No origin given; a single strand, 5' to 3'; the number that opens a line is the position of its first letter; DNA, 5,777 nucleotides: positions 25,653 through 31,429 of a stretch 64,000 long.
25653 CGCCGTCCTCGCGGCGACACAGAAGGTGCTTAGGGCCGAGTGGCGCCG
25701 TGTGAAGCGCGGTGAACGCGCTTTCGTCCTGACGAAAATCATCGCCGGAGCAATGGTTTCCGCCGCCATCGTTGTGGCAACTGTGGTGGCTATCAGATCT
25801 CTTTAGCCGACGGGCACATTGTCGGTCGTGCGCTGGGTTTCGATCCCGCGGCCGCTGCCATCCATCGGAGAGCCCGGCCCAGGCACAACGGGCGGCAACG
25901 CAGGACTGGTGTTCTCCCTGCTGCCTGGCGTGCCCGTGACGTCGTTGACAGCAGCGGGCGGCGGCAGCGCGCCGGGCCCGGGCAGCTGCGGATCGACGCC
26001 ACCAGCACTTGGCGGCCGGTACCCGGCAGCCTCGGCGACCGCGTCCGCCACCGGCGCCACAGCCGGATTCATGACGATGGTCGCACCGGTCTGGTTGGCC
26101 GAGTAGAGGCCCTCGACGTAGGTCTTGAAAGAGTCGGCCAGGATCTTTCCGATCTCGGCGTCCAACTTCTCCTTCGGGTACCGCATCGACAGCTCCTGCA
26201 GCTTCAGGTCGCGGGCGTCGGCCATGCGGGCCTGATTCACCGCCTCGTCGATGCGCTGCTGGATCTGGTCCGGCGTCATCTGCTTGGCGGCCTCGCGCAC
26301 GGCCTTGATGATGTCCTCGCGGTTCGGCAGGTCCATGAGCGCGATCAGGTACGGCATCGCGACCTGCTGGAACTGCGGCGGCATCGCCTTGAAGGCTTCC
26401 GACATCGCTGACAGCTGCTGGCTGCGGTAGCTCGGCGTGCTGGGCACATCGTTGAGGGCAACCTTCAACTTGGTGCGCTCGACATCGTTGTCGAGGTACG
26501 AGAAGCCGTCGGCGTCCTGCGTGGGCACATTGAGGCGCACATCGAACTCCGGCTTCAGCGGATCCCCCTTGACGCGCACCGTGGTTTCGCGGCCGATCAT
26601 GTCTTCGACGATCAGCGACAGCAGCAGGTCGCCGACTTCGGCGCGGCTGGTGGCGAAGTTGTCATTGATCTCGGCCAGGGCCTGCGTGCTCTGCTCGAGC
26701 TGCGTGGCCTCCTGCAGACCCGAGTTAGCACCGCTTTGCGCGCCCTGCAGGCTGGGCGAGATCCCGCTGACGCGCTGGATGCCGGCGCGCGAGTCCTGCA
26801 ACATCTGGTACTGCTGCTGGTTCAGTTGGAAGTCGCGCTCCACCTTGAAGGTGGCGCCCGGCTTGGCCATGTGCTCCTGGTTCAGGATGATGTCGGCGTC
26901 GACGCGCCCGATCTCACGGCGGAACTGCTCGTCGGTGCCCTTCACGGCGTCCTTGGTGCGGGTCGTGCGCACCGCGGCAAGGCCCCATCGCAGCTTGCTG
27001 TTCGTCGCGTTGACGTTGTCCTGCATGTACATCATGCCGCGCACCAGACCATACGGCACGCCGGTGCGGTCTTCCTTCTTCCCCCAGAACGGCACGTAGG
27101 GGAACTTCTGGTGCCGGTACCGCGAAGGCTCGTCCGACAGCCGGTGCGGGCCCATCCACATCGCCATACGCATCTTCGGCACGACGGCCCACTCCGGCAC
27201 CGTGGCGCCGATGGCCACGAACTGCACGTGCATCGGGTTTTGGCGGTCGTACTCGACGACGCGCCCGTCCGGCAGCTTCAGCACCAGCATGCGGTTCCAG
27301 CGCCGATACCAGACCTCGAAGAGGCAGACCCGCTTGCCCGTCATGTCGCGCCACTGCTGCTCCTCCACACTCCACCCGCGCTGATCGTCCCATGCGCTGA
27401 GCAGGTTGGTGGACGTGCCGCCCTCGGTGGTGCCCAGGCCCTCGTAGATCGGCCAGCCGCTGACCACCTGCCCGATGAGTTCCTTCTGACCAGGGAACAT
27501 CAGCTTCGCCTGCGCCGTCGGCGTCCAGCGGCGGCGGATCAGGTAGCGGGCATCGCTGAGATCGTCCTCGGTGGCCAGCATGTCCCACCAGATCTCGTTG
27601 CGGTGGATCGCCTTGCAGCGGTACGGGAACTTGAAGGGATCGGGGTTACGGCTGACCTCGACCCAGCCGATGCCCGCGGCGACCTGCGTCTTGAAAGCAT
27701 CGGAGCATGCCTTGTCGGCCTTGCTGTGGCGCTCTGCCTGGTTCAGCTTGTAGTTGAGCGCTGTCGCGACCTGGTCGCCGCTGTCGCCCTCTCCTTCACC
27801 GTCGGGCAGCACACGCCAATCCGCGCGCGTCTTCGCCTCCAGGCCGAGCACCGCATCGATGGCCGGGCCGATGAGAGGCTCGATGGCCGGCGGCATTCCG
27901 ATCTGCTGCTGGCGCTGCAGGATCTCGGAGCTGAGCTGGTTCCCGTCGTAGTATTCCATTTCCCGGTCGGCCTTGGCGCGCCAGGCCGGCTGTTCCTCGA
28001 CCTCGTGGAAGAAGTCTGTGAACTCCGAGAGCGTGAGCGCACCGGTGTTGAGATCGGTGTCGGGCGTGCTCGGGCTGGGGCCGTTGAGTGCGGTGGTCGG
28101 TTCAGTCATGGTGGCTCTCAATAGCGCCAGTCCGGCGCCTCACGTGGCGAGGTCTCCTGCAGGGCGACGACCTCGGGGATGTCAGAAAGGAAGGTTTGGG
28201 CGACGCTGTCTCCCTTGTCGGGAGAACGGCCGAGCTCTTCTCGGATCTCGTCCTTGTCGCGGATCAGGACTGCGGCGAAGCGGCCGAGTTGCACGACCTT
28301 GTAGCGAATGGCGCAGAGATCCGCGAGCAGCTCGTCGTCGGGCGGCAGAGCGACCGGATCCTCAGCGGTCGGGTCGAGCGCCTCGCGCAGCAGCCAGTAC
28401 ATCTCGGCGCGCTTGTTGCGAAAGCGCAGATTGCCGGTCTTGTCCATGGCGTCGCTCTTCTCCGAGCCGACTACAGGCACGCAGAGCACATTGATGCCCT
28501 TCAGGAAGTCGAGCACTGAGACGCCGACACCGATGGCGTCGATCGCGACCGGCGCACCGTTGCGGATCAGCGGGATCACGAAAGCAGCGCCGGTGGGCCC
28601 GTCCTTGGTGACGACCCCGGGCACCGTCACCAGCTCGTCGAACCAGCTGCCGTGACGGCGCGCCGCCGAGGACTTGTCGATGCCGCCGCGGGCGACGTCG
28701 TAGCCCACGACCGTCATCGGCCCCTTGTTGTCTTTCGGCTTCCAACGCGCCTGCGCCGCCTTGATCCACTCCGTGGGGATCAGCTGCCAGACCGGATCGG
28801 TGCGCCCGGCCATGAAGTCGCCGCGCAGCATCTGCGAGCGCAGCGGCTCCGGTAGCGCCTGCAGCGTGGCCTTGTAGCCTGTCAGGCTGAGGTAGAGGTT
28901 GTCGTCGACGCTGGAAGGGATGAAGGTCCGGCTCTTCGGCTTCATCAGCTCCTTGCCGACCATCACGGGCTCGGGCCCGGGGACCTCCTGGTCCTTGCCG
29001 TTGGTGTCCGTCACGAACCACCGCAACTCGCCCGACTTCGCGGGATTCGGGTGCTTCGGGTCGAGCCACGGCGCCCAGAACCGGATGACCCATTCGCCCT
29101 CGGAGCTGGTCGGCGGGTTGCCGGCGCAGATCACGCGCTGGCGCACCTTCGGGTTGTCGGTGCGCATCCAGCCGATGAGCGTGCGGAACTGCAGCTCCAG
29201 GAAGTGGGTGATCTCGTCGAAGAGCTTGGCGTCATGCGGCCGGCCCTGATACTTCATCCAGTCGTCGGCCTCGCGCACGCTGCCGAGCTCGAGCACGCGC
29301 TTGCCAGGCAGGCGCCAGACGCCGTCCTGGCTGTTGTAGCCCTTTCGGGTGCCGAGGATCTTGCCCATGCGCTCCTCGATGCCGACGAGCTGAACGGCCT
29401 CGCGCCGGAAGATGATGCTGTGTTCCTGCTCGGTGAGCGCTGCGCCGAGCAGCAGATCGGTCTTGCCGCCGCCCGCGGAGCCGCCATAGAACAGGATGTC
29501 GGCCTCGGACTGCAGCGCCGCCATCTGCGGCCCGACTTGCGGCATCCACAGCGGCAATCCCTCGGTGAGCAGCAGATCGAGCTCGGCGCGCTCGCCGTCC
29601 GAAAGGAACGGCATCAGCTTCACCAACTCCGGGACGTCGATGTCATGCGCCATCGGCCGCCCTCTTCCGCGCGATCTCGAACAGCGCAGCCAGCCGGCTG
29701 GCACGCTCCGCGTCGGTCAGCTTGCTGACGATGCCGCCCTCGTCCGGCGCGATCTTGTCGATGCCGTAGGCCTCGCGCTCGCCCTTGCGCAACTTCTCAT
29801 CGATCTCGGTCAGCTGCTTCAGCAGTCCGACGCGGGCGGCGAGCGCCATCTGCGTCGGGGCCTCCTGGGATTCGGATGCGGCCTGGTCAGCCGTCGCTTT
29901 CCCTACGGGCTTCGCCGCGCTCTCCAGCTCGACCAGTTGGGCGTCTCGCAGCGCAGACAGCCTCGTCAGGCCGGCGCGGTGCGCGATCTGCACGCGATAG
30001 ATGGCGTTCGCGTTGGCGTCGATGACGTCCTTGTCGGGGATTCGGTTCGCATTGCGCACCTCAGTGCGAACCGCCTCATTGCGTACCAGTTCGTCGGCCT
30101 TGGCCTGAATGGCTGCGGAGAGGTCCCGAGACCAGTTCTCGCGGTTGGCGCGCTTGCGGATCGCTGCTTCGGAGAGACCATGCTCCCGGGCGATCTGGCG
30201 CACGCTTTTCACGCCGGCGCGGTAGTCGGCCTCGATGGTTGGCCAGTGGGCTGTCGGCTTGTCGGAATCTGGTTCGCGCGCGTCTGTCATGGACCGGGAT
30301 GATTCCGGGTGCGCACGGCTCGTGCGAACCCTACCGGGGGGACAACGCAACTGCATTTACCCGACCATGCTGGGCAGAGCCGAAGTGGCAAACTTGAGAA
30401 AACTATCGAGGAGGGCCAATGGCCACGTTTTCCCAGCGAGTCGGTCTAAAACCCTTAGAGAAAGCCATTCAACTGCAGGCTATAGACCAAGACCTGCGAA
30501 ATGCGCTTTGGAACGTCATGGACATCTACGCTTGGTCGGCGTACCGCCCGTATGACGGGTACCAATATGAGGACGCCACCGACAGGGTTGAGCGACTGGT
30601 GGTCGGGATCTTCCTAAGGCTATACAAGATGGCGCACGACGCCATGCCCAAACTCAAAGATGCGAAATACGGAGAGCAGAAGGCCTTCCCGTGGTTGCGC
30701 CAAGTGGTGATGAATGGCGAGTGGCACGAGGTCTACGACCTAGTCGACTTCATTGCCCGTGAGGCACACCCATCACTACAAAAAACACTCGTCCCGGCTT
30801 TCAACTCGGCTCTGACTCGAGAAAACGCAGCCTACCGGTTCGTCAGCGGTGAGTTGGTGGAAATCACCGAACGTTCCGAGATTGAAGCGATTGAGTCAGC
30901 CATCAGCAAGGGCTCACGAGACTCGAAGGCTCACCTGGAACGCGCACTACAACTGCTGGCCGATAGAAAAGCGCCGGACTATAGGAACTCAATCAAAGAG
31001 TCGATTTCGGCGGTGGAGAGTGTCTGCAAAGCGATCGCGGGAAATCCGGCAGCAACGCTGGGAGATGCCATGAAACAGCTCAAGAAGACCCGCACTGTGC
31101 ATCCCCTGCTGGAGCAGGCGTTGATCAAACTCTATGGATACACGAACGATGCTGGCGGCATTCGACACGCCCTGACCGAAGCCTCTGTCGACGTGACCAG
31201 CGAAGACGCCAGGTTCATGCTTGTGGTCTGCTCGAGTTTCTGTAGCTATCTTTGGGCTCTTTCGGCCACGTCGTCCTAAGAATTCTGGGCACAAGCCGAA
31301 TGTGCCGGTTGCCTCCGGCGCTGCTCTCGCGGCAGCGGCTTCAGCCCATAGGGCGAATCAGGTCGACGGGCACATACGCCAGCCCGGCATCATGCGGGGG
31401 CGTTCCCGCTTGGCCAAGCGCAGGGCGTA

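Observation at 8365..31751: Six-copy 17-bp motif with a fixed-distance -10: a distributed late-promoter system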

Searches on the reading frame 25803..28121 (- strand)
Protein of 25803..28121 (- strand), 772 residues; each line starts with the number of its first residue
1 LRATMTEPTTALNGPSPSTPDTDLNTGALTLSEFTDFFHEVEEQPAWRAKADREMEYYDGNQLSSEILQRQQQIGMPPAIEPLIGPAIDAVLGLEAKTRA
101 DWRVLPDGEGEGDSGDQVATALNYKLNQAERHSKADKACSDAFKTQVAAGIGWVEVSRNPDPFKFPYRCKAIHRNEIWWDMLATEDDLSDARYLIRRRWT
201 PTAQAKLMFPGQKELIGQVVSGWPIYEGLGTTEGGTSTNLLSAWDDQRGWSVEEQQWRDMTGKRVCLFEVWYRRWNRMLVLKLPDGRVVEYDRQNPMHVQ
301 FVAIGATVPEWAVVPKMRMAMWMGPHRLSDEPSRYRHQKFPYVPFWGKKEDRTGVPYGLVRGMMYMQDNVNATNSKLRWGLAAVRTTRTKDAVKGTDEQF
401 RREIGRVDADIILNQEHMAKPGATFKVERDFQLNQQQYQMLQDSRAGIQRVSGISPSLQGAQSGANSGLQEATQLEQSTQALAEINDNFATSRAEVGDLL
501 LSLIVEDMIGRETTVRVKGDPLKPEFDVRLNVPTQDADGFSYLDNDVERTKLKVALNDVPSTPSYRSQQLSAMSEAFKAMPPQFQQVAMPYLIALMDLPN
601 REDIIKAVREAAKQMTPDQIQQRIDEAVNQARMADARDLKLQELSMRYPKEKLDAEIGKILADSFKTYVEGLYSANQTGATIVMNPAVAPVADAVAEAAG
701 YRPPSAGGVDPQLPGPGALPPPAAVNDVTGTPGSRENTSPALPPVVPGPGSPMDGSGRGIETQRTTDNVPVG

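Call 8: search_protein_families(library=phrogs, proteins=[window:25803-28121:-])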
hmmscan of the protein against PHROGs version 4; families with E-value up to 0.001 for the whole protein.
window:25803-28121:- (772 aa): 5 families
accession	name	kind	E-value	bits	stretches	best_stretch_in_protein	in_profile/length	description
phrog_156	-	head and packaging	7e-162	541.3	1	36-677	18-633/681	portal protein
phrog_18470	-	head and packaging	1.9e-52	178.7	1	26-244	17-232/232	portal protein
phrog_24564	-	unknown function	1.2e-10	42.2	1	535-663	25-158/212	-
phrog_32380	-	unknown function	0.00012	22.5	1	55-208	28-177/287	-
phrog_27974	-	head and packaging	0.00048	20.5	0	578-659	39-121/239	portal protein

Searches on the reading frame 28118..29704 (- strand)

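Call 8: search_protein_families(library=phrogs, proteins=[window:28118-29704:-])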
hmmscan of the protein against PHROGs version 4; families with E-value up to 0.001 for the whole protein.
window:28118-29704:- (528 aa): 3 families
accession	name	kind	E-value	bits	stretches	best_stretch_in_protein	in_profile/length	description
phrog_979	-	head and packaging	1.2e-37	130.9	1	53-338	151-443/642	terminase large subunit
phrog_2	-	head and packaging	1e-24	88.4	1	58-506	268-590/807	terminase large subunit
phrog_9526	-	head and packaging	0.00048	20.6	0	53-107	8-68/280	terminase large subunit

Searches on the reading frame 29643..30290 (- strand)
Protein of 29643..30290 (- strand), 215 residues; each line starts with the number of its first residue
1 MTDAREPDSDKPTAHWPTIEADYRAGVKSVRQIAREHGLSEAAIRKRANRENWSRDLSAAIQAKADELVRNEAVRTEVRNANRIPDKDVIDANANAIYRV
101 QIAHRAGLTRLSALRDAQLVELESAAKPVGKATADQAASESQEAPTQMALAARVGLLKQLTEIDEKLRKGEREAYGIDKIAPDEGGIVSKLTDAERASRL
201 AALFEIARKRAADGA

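Call 8: search_protein_families(library=phrogs, proteins=[window:29643-30290:-])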
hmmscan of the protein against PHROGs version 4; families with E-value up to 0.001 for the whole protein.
window:29643-30290:- (215 aa): 4 families
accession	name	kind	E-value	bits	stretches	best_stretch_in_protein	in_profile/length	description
phrog_1206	-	head and packaging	2.4e-43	149.4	1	11-193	4-195/207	terminase small subunit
phrog_30948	-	unknown function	6.9e-08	33.6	1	15-70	8-63/80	-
phrog_370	-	head and packaging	3.5e-06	28.1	1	15-128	5-83/284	terminase small subunit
phrog_2606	-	head and packaging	5.9e-06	26.8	1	13-81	6-75/310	terminase small subunit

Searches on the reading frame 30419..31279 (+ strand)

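Call 78: search_protein_families(library=phrogs, proteins=[window:30419-31279:+], max_evalue=0.001)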
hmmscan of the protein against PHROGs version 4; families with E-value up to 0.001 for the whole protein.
window:30419-31279:+ (286 aa): 0 families

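Call 95: search_protein_families(library=pfam, proteins=[window:30419-31279:+], max_evalue=0.001)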
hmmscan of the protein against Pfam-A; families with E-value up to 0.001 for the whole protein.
window:30419-31279:+ (286 aa): 1 family
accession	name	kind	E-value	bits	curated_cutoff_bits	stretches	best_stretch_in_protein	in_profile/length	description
PF18863.6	AbiJ_NTD4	-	5.1e-28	98.9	34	1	3-163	2-151/152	AbiJ N-terminal domain 4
